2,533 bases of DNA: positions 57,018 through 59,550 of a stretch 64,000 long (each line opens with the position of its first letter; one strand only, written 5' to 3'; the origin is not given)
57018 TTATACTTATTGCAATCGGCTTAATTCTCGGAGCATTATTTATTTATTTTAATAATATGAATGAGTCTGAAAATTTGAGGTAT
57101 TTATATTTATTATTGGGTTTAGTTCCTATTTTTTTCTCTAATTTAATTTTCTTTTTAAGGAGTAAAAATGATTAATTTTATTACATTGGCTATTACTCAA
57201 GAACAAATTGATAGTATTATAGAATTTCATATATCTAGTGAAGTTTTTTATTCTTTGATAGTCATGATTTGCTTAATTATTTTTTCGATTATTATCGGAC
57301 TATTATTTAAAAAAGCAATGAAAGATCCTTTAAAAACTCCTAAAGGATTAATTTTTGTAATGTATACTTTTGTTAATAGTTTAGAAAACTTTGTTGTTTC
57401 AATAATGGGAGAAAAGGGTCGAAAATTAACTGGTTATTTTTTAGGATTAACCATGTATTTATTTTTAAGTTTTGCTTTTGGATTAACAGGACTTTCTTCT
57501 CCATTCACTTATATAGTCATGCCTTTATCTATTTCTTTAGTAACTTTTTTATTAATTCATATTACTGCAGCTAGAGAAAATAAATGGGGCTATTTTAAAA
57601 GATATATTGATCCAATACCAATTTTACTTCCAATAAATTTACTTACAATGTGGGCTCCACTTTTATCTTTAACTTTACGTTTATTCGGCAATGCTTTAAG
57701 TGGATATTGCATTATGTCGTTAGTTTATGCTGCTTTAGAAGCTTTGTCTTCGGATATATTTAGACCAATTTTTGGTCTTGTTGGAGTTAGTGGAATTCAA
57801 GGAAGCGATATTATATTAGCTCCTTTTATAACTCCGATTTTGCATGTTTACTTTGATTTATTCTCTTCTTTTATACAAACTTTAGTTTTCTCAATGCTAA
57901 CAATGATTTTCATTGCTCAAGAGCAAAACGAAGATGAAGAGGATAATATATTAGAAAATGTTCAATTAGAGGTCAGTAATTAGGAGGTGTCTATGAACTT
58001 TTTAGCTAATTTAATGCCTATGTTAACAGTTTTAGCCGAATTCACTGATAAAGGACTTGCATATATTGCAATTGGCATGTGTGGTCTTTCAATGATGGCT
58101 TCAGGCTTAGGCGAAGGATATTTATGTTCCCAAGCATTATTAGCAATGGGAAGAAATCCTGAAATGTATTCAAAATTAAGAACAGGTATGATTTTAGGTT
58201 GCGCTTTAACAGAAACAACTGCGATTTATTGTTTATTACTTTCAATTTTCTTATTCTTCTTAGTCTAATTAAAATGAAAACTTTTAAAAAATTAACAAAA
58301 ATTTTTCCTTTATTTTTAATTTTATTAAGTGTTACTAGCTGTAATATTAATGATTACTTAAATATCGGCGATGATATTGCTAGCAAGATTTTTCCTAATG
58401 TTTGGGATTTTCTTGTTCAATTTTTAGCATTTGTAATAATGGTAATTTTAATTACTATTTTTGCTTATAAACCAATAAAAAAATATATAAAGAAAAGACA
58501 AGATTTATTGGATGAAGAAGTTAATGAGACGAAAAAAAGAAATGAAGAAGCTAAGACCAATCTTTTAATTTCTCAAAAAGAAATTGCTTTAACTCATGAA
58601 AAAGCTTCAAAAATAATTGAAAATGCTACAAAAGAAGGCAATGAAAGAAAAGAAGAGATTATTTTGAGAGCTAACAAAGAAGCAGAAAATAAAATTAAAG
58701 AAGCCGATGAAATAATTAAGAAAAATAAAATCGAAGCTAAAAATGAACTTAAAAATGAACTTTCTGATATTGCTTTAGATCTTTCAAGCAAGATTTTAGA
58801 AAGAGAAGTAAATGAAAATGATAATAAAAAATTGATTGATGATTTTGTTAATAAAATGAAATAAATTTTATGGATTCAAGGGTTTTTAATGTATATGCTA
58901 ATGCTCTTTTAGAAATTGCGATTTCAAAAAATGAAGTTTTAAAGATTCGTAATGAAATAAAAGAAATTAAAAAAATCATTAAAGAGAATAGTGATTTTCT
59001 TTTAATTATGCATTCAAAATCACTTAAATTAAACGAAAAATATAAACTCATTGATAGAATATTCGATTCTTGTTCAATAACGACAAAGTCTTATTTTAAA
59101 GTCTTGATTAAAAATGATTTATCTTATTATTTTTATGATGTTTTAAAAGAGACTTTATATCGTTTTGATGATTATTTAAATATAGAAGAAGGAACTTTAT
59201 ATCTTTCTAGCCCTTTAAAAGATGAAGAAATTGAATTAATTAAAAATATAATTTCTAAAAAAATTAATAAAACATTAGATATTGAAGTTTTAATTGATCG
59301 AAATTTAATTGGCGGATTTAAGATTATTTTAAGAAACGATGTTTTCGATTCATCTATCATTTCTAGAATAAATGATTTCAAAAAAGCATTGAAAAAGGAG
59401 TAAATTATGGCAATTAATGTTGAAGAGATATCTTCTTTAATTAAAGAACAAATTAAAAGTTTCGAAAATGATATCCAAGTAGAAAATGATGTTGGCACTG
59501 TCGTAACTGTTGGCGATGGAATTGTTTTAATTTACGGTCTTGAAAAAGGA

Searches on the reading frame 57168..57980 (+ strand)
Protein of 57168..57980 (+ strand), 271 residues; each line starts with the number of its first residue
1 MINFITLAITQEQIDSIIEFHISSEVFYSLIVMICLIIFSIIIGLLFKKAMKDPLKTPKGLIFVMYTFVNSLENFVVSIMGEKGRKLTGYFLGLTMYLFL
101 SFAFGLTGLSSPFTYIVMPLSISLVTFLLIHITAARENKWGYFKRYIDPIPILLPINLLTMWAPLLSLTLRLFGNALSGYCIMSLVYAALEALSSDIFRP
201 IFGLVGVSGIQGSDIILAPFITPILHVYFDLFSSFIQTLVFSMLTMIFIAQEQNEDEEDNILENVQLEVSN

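Call 50: search_protein_families(library=pfam, proteins=[window:57168-57980:+], max_evalue=0.000001)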
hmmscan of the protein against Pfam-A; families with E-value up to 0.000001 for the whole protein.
window:57168-57980:+ (271 aa): 1 family
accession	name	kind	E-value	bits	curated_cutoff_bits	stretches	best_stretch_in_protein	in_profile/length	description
PF00119.25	ATP-synt_A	-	4.2e-32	112.2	33.9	1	32-249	7-216/217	ATP synthase A chain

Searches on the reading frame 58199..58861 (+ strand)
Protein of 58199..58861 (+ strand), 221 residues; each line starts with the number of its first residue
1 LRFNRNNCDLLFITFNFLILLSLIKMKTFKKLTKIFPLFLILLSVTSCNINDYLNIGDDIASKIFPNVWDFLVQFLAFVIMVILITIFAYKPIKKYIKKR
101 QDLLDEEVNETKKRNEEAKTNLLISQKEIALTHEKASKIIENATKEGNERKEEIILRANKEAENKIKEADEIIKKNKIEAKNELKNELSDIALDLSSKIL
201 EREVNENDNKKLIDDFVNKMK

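Call 50: search_protein_families(library=pfam, proteins=[window:58199-58861:+], max_evalue=0.000001)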
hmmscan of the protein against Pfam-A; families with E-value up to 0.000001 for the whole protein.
window:58199-58861:+ (221 aa): 1 family
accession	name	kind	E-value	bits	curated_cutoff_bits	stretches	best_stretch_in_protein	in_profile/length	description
PF00430.23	ATP-synt_B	-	2e-20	73.6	28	1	71-201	2-132/132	ATP synthase B/B' CF(0)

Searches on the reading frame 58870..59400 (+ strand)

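Call 50: search_protein_families(library=pfam, proteins=[window:58870-59400:+], max_evalue=0.000001)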
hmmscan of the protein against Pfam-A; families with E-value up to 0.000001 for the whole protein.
window:58870-59400:+ (177 aa): 1 family
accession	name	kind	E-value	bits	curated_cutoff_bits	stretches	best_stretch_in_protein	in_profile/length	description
PF00213.23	OSCP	-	7.6e-29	101.4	22.3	1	7-174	3-172/172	ATP synthase delta (OSCP) subunit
